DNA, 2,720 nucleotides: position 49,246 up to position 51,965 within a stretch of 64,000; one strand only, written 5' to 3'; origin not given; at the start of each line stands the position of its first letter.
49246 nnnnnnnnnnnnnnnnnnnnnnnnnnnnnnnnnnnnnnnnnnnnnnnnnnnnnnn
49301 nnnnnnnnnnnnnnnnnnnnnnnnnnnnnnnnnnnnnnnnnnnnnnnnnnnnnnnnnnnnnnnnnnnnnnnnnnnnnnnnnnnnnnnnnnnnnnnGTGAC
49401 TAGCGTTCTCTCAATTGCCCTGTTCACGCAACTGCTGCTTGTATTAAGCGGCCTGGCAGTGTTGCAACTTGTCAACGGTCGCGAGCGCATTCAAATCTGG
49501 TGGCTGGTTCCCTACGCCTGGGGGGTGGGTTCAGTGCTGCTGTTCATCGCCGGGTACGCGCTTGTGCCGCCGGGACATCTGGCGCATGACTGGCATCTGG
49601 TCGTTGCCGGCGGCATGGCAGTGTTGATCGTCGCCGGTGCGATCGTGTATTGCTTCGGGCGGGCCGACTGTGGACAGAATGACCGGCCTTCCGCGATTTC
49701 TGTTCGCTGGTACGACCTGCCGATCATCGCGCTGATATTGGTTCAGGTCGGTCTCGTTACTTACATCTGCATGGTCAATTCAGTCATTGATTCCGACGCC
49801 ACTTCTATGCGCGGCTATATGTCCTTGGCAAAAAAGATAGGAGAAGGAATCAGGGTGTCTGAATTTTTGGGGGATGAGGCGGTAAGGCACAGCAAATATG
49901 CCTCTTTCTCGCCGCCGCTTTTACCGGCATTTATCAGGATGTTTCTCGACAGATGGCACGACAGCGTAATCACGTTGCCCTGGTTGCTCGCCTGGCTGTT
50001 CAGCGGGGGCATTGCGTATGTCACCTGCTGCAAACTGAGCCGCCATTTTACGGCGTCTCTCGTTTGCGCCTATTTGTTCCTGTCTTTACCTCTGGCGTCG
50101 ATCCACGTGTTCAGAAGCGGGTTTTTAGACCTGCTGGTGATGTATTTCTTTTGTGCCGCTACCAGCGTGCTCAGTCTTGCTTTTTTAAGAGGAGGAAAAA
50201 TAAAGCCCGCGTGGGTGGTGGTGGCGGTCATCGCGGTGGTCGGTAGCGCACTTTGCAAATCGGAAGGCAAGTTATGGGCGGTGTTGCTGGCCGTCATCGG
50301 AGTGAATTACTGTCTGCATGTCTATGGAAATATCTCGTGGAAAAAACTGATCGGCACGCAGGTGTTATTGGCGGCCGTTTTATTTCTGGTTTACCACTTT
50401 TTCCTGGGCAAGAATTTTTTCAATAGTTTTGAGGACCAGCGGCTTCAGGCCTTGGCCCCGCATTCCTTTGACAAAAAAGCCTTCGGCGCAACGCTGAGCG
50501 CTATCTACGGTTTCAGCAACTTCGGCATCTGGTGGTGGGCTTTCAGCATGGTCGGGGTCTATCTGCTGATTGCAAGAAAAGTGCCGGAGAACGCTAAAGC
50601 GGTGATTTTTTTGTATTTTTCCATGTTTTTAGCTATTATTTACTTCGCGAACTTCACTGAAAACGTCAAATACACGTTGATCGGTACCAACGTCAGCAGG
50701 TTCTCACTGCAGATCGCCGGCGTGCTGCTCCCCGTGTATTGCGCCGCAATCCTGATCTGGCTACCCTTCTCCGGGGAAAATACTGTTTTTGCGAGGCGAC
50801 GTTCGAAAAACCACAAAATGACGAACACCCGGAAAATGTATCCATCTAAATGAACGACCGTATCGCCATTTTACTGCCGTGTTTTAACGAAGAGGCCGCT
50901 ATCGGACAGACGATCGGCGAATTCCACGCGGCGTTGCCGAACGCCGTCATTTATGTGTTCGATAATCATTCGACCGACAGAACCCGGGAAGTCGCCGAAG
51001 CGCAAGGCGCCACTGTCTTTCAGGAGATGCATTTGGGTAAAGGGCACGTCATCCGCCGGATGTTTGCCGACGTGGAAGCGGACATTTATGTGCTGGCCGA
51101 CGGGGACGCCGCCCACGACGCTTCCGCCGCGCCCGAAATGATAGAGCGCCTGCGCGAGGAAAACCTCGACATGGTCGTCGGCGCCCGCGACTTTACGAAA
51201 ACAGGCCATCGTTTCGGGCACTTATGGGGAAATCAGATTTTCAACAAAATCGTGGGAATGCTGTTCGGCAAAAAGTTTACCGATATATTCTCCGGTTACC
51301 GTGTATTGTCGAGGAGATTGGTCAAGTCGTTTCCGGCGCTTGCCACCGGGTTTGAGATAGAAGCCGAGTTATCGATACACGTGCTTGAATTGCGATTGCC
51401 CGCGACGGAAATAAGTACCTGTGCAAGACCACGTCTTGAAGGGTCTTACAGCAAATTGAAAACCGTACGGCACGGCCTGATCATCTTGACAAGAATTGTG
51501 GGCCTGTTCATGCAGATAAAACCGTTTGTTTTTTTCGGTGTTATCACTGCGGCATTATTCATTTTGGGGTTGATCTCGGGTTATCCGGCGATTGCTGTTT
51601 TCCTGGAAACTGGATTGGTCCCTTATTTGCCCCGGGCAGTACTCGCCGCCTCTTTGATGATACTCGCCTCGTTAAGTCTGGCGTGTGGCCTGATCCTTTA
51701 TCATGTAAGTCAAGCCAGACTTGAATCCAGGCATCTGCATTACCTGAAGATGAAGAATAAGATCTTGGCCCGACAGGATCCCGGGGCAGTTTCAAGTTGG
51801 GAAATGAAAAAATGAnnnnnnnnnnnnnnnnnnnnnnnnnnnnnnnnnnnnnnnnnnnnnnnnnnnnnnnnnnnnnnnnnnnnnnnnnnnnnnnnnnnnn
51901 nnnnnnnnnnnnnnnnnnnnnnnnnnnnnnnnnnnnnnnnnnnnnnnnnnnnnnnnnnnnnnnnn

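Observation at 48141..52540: Lower-GC four-gene island (membrane protein, polytopic GT-C-like protein, ArnC/GtrB-like GT2, SAM methyltransferase) inserted directly after msbA-lpxK-ycaR-kdsB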

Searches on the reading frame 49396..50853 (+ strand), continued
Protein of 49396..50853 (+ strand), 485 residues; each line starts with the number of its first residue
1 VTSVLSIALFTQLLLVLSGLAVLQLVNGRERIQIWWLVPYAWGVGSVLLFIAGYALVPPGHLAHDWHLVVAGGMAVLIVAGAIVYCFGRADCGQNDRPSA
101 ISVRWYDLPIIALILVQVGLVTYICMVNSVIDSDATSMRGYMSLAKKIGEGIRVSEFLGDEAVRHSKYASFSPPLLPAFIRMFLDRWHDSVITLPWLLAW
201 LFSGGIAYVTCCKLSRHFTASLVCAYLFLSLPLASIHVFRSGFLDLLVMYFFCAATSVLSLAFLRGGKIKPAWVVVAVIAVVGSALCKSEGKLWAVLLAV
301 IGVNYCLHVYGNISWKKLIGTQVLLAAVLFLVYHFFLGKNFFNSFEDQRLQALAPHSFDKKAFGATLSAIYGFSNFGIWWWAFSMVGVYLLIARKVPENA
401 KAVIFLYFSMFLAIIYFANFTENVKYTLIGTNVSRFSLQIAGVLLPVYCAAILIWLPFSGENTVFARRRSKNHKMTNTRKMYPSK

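Call 92: search_protein_families(library=ncbifam, proteins=[L093:2836-3816:+, L093:3836-4930:+, L093:6214-6672:+, L093:9631-10548:+, L002:1035-1970:+, L002:2081-3589:+, L090:12028-13749:-, L004:9031-10017:+, L091:3544-4530:-], max_evalue=0.00001)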
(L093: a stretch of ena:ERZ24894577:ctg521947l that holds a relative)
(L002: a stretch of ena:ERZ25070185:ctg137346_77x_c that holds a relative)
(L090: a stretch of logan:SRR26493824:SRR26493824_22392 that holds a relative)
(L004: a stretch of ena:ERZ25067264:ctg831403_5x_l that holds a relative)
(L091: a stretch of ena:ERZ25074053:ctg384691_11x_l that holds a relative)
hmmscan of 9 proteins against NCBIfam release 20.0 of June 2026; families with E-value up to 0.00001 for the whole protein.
L093:2836-3816:+ (326 aa): 10 families
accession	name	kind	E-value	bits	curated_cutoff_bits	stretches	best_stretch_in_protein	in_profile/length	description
NF040723.1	UDP-GlcNAcDh_Arch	equivalog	1.3e-62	212.1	450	1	25-323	1-300/302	UDP-N-acetylglucosamine 3-dehydrogenase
TIGR04380.1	myo_inos_iolG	equivalog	2.4e-33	115.4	355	1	25-325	2-324/330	inositol 2-dehydrogenase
NF008607.0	PRK11579.1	subfamily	1.2e-18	67.3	330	1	25-163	5-144/346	oxidoreductase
NF052679.1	InsChiInosDhIolG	equivalog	1.8e-15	56.9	540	1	25-197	3-187/343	bifunctional inositol 2-dehydrogenase/D-chiro-inositol 1-dehydrogenase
NF041392.1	XylDh_Gfo6_Halo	equivalog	9.5e-13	47.7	350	1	48-165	41-164/350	D-xylose 1-dehydrogenase Gfo6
NF052479.1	LevoglcsnDh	equivalog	6.7e-12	44.8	650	1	24-149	3-139/386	levoglucosan dehydrogenase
NF058561.1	BT_2158_fam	equivalog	3.2e-10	39.2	750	1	24-141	35-154/487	glycoside 3-dehydrogenase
NF007574.0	PRK10206.1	equivalog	3.4e-09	36.2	352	1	25-139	3-121/345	oxidoreductase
NF058563.1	BT_2159_fam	equivalog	8.7e-08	31.6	650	1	26-139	2-118/350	disaccharide 3-dehydrogenase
NF009825.0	PRK13302.1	equivalog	5.4e-06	26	253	1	21-132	3-114/271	aspartate dehydrogenase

L093:3836-4930:+ (364 aa): 19 families
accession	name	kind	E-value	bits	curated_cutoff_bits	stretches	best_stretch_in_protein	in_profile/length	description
TIGR03588.1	PseC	equivalog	4.3e-75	253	423.5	1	22-361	15-377/380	UDP-4-amino-4,6-dideoxy-N-acetyl-beta-L-altrosamine transaminase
TIGR04181.1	NHT_00031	hypoth_equivalog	1.2e-65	221.8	420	1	35-343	28-357/359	LegC family aminotransferase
NF008658.2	PRK11658.1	equivalog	4.3e-65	219.8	631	1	17-361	13-374/379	UDP-4-amino-4-deoxy-L-arabinose aminotransferase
TIGR04427.1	PLP_DesI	equivalog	2.6e-61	207.9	650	1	36-361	51-380/390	dTDP-4-dehydro-6-deoxyglucose aminotransferase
NF008687.0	PRK11706.1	equivalog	1.2e-57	195.4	375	1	47-361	41-371/375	dTDP-4-amino-4,6-dideoxygalactose transaminase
NF011936.0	PRK15407.1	equivalog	2.4e-47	161.6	423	2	16-216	49-251/440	lipopolysaccharide biosynthesis protein RfbH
TIGR02379.1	ECA_wecE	subfamily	5.5e-47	160.3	434.85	1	50-361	44-372/376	dTDP-4-amino-4,6-dideoxy-D-glucose transaminase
NF005816.0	PRK07682.1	equivalog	6.3e-08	31.6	620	1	53-158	91-202/390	aminotransferase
NF041364.1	GntC_guanitoxin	equivalog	5.5e-07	28.8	415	1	54-177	61-192/356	guanitoxin biosynthesis PLP-dependent (S)-gamma-hydroxy-L-arginine cyclodehydratase GntC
NF006096.0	PRK08248.1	equivalog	6.9e-07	28.2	726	1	41-160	68-187/431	homocysteine synthase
NF004770.0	PRK06108.1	subfamily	7e-07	28.4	422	1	52-130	96-175/396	pyridoxal phosphate-dependent aminotransferase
TIGR01325.1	O_suc_HS_sulf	equivalog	2.5e-06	26.4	510.05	1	39-216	56-231/380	O-succinylhomoserine sulfhydrylase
NF009079.0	PRK12414.1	subfamily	3e-06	26.5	481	1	52-133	90-170/384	methionine aminotransferase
NF005871.0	PRK07811.1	equivalog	3e-06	26.1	513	1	40-215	64-237/389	cystathionine gamma-synthase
NF005732.0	PRK07550.1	equivalog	4.1e-06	26.1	366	1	53-158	93-205/389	aminotransferase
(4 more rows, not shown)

L093:6214-6672:+ (152 aa): 0 families

L093:9631-10548:+ (305 aa): 10 families
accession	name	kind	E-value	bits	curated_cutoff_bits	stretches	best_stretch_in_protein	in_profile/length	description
TIGR04182.1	glyco_TIGR04182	equivalog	1.1e-51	176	325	1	5-294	2-290/293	S-layer glycoprotein N-glycosyltransferase AglJ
NF041391.1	DPhHxTase_Halo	equivalog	3.7e-16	58.7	375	1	12-196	4-187/213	dolichyl-phosphate hexose transferase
NF058614.1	PPMAGASynPpgS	equivalog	2.1e-13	50.3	370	1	5-177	2-181/226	polyprenyl-phospho-N-acetylgalactosaminyl synthase PpgS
NF010496.0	PRK13915.1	equivalog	8.7e-13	48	262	1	3-109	31-151/307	glucosyl-3-phosphoglycerate synthase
NF047588.1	GlcsyltransPgfSStrep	equivalog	3.5e-09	36.3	500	1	4-165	2-171/308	glycosyltransferase PgfS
NF053846.1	glyco_with_XrtP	equivalog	7.1e-09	34.8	520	1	7-52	45-90/440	XrtP-associated glycosyltransferase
TIGR04283.1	glyco_like_mftF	equivalog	5.5e-08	32.7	182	1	6-66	2-62/221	TIGR04283 family arsenosugar biosynthesis glycosyltransferase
TIGR03937.1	PgaC_IcaA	equivalog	2.7e-07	29.9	422.3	1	3-104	45-153/407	poly-beta-1,6-N-acetyl-D-glucosamine synthase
NF007986.1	PRK10714.1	equivalog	8.9e-07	28.2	529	1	3-237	6-246/316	undecaprenyl-phosphate 4-deoxy-4-formamido-L-arabinose transferase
NF041865.1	EpsU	equivalog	3.1e-06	26.5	700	1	5-100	41-146/394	exopolysaccharide biosynthesis GT2 family glycosyltransferase EpsU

L002:1035-1970:+ (311 aa): 22 families
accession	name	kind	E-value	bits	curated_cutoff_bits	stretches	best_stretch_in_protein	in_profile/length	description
TIGR01179.1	galE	equivalog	5.4e-28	97.8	262.3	1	5-170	2-180/332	UDP-glucose 4-epimerase GalE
NF042422.1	oxyalk_red_OleD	equivalog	1.7e-23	83.6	580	1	5-220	3-221/329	2-alkyl-3-oxoalkanoate reductase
TIGR01214.1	rmlD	equivalog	6.8e-22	77.9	224.05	1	4-245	1-228/285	dTDP-4-dehydrorhamnose reductase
TIGR02197.1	heptose_epim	equivalog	2.9e-21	76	274.6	1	5-143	1-143/316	ADP-glyceromanno-heptose 6-epimerase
TIGR03466.1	HpnA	hypoth_equivalog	1.5e-19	70.1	367.65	1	4-165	2-168/327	hopanoid-associated sugar epimerase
NF043036.1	ErythonDh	equivalog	8e-17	61.4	325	1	5-166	3-179/321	D-erythronate dehydrogenase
TIGR01181.1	dTDP_gluc_dehyt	equivalog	4.2e-16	58.9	365.1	1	5-302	2-299/321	dTDP-glucose 4,6-dehydratase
TIGR04180.1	EDH_00030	hypoth_equivalog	2.9e-14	52.8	475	1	5-244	1-257/297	NAD-dependent 4,6-dehydratase LegB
NF042423.1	oxyalk_red_Shew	equivalog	4.9e-13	48.9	580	1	4-207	10-214/331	2-alkyl-3-oxoalkanoate reductase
TIGR01746.1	Thioester-redct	subfamily_domain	1.1e-11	44.6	213.35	1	63-170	86-199/371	thioester reductase domain-containing protein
NF007956.0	PRK10675.1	subfamily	2.6e-11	43.3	394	1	5-151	3-162/338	UDP-glucose 4-epimerase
TIGR02622.1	CDP_4_6_dhtase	equivalog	8.2e-11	41.6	278.45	1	3-158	5-174/352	CDP-glucose 4,6-dehydratase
NF008360.0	PRK11150.1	equivalog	3.6e-09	36.3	452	1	5-241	2-252/310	ADP-glyceromanno-heptose 6-epimerase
NF047922.1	GDPFucSynFcl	equivalog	5.7e-09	35.8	500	0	45-156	33-152/308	GDP-L-fucose synthase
TIGR01777.1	yfcH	hypoth_equivalog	2.7e-08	33.8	207.35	1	5-235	1-233/292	TIGR01777 family oxidoreductase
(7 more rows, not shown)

L002:2081-3589:+ (502 aa): 17 families
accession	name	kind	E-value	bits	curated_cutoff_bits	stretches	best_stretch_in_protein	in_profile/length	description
NF005545.0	PRK07208.1-1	equivalog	4.7e-223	741.1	451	1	5-495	7-490/504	hypothetical protein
NF005548.0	PRK07208.1-4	equivalog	3.7e-203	675.5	389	1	5-500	3-484/488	hypothetical protein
NF005546.0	PRK07208.1-2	equivalog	1.6e-148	495.6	418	2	77-489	107-526/527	hypothetical protein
NF005547.0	PRK07208.1-3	equivalog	1.4e-112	376.8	380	1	4-486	3-459/465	hypothetical protein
NF005549.0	PRK07208.1-5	equivalog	1.8e-107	360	587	2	75-487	106-533/534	hypothetical protein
NF005560.0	PRK07233.1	equivalog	2.6e-25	89.2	252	2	7-179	2-178/435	hypothetical protein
NF008841.0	PRK11883.1-1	equivalog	3.9e-12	45.8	517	1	5-96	3-98/453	protoporphyrinogen oxidase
TIGR02733.1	desat_CrtD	equivalog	3.4e-11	42.5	549.7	1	6-59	2-54/492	C-3',4' desaturase CrtD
TIGR03467.1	HpnE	equivalog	6.5e-11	42.2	283.05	1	8-76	1-70/430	hydroxysqualene dehydroxylase HpnE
NF008845.0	PRK11883.1-5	equivalog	1.8e-10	39.8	560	1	4-100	3-106/468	protoporphyrinogen oxidase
TIGR00562.1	proto_IX_ox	equivalog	4.7e-10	38.6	97.85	1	6-176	3-180/470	protoporphyrinogen oxidase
TIGR02734.1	crtI_fam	subfamily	4.7e-09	35.5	238.1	1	8-58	1-50/504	phytoene desaturase family protein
NF009410.0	PRK12771.1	subfamily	9.5e-08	31.1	516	1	3-43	136-175/566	NAD(P)-binding protein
TIGR03315.1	Se_ygfK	equivalog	2.4e-07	28.6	835.3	1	3-47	535-579/1012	putative selenate reductase subunit YgfK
NF058655.1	CrtID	equivalog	5.9e-06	25.4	640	0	8-59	1-51/478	bifunctional phytoene desaturase/3,4-desaturase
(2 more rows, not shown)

L090:12028-13749:- (573 aa): 1 family
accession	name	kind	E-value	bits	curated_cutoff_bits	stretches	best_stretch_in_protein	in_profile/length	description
NF041651.1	nodul_NodU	equivalog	1.7e-31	109.7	1000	1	281-541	277-527/556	nodulation protein NodU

L004:9031-10017:+ (328 aa): 4 families
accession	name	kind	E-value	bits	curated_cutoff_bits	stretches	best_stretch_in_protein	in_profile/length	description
NF058614.1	PPMAGASynPpgS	equivalog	8.2e-12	45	370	1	13-177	4-165/226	polyprenyl-phospho-N-acetylgalactosaminyl synthase PpgS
TIGR04182.1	glyco_TIGR04182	equivalog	1.5e-11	44.2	325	1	12-310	3-280/293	S-layer glycoprotein N-glycosyltransferase AglJ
NF047588.1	GlcsyltransPgfSStrep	equivalog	2.1e-06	27.2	500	1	21-116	20-113/308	glycosyltransferase PgfS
TIGR03937.1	PgaC_IcaA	equivalog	9e-06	24.9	422.3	0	7-111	43-148/407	poly-beta-1,6-N-acetyl-D-glucosamine synthase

L091:3544-4530:- (328 aa): 4 families
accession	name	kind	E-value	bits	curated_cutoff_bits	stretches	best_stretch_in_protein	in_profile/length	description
TIGR04182.1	glyco_TIGR04182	equivalog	1.1e-55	189.1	325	1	14-305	1-290/293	S-layer glycoprotein N-glycosyltransferase AglJ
NF041391.1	DPhHxTase_Halo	equivalog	1.1e-21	76.8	375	1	21-234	3-212/213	dolichyl-phosphate hexose transferase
NF058614.1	PPMAGASynPpgS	equivalog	6e-12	45.5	370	1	15-171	2-164/226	polyprenyl-phospho-N-acetylgalactosaminyl synthase PpgS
TIGR03469.1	HpnB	hypoth_equivalog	4.5e-06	25.9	379.25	1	6-68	37-101/386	hopene-associated glycosyltransferase HpnB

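Call 99: fold_search(model_id=the predicted structure, library=viral)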
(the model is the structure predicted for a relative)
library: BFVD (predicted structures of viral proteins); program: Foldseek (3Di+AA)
matches with E <= 10: 78; with E <= 0.001: 0
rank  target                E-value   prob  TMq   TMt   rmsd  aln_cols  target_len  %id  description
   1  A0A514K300            3.1e-01  0.90  0.35  0.46  10.9       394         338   12  Uncharacterized protein [Nitrosopumilus spindle-shaped virus 1]
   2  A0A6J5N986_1          3.7e-01  0.06  0.09  0.07  24.3       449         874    8  Large polyvalent protein associated domain-containing protein [uncultured Caudovirales phage]
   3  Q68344                1.7e+00  0.08  0.13  0.15  24.5       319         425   16  Polyprotein (Fragment) [Hepacivirus hominis]
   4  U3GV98                1.7e+00  0.08  0.12  0.17  22.7       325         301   13  G-protein coupled receptor [Suid betaherpesvirus 2]
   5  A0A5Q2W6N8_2          2.1e+00  0.05  0.14  0.07  26.8       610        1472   10  (no name in the UniProt tables at hand)
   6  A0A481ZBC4            2.3e+00  0.03  0.11  0.06  22.8       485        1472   10  DNA-directed RNA polymerase [Pithovirus LCPAC304]
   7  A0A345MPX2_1          2.3e+00  0.03  0.09  0.06  28.4       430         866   13  (no name in the UniProt tables at hand)
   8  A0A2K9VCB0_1          2.6e+00  0.03  0.11  0.07  24.2       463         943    9  Tail length tape-measure protein [Lactobacillus phage Nyseid]
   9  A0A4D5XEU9            3.1e+00  0.05  0.16  0.15  25.5       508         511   13  Uncharacterized protein [Mimivirus LCMiAC02]
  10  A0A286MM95            3.1e+00  0.03  0.10  0.11  29.0       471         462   11  Membrane protein Mo6 [Beluga whale alphaherpesvirus 1]
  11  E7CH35                3.8e+00  0.06  0.11  0.11  24.2       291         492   10  52K [Murine adenovirus 2]
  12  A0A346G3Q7            3.8e+00  0.02  0.10  0.13  25.8       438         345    8  (no name in the UniProt tables at hand)
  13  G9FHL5                4.0e+00  0.13  0.11  0.25  11.4       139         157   14  Putative excisionase [Rhodococcus phage RGL3]
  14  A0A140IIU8            4.0e+00  0.06  0.13  0.20  19.0       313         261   18  (no name in the UniProt tables at hand)
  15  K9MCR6                4.2e+00  0.09  0.18  0.24  14.5       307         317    8  (no name in the UniProt tables at hand)
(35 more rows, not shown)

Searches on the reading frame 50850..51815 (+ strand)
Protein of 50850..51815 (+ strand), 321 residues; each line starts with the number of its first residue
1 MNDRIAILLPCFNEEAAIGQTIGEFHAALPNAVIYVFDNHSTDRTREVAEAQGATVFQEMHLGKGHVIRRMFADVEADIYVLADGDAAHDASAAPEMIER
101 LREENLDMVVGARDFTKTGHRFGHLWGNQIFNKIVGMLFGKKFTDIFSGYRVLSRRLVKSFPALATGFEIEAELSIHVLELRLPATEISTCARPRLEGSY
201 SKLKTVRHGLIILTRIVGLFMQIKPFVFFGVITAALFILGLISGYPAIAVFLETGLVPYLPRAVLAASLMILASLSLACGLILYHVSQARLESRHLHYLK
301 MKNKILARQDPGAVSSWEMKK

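Call 3: search_protein_families(library=pfam, proteins=[window:50850-51815:+], max_evalue=0.01)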
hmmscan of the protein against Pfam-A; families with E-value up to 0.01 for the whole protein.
window:50850-51815:+ (321 aa): 3 families
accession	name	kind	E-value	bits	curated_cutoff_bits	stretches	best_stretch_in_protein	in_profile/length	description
PF00535.33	Glycos_transf_2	-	2.6e-14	53.9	23.3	1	7-159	2-165/168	Glycosyl transferase family 2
PF13641.12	Glyco_tranf_2_3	-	2.3e-08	34.8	27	1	4-121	2-130/230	Glycosyltransferase like family 2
PF13704.12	Glyco_tranf_2_4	-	0.0057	17.6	27.5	1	13-59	2-47/98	Glycosyl transferase family 2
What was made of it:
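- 50850..51815 (+): ORF3, 321 aa, a GT2 read as a polyprenyl-phosphate hexose synthase. It has a DXD motif (D84-G-D86) and a C-terminal two-helix membrane anchor (226-244, 264-282). Its start overlaps the ORF2 stop in ATGA. Pfam Glycos_transf_2 at 2.6e-14 (call 3).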

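Call 4: search_protein_families(library=ncbifam, proteins=[window:50850-51815:+], max_evalue=0.01)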
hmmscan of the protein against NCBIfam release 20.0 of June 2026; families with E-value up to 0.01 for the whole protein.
window:50850-51815:+ (321 aa): 10 families
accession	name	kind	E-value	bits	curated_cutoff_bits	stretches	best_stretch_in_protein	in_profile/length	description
TIGR04182.1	glyco_TIGR04182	equivalog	1.1e-47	162.8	325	1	5-281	2-277/293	S-layer glycoprotein N-glycosyltransferase AglJ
NF041391.1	DPhHxTase_Halo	equivalog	7.7e-15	54.5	375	1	11-176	3-167/213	dolichyl-phosphate hexose transferase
NF058614.1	PPMAGASynPpgS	equivalog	1.8e-14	53.7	370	1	7-172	4-176/226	polyprenyl-phospho-N-acetylgalactosaminyl synthase PpgS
NF010496.0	PRK13915.1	equivalog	2.8e-10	39.8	262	1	3-98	31-139/307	glucosyl-3-phosphoglycerate synthase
NF047588.1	GlcsyltransPgfSStrep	equivalog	1.5e-08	34.2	500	1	4-164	2-170/308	glycosyltransferase PgfS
TIGR03937.1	PgaC_IcaA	equivalog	8.1e-08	31.6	422.3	1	3-105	45-154/407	poly-beta-1,6-N-acetyl-D-glucosamine synthase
NF053846.1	glyco_with_XrtP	equivalog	1.1e-07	30.9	520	1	7-54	45-92/440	XrtP-associated glycosyltransferase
TIGR04283.1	glyco_like_mftF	equivalog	4.4e-06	26.4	182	1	5-89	1-85/221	TIGR04283 family arsenosugar biosynthesis glycosyltransferase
TIGR03469.1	HpnB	hypoth_equivalog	0.002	17.2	379.25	0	5-109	46-168/386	hopene-associated glycosyltransferase HpnB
NF041865.1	EpsU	equivalog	0.0024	17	700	1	5-86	41-132/394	exopolysaccharide biosynthesis GT2 family glycosyltransferase EpsU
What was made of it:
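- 50850..51815 (+): AglJ TIGR04182 at 1.1e-47 over model positions 2-277 of 293, which is below the equivalog cut-off (call 4). Dol-P hexose transferase and PpgS matches (call 4).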

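Call 11: search_solved_structures(query=window:50850-51815:+, max_evalue=0.001)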
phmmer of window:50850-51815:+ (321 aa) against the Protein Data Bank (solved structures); distinct sequences matched with E-value up to 0.001: 3.
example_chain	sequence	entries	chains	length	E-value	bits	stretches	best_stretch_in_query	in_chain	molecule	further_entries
5mlz_A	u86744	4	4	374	3.9e-08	36.5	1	4-234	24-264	Dolichol monophosphate mannose synthase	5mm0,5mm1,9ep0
7pdo_A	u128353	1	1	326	0.00036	23.4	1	5-124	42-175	Glucosyl-3-phosphoglycerate synthase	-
7p5l_A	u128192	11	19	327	0.00037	23.4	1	5-124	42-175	Glucosyl-3-phosphoglycerate synthase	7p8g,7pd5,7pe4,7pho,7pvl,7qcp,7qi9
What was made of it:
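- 50850..51815 (+): PDB 5mlz DPMS at 3.9e-8 (call 11).
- Closest known: Ppm1/Pmt and archaeal AglJ/DPMS dolichol-phosphate sugar pathways. Same: ORF3 is most similar to AglJ and P. furiosus DPMS (calls 4, 11).
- Family matches (calls 3, 4, 11).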
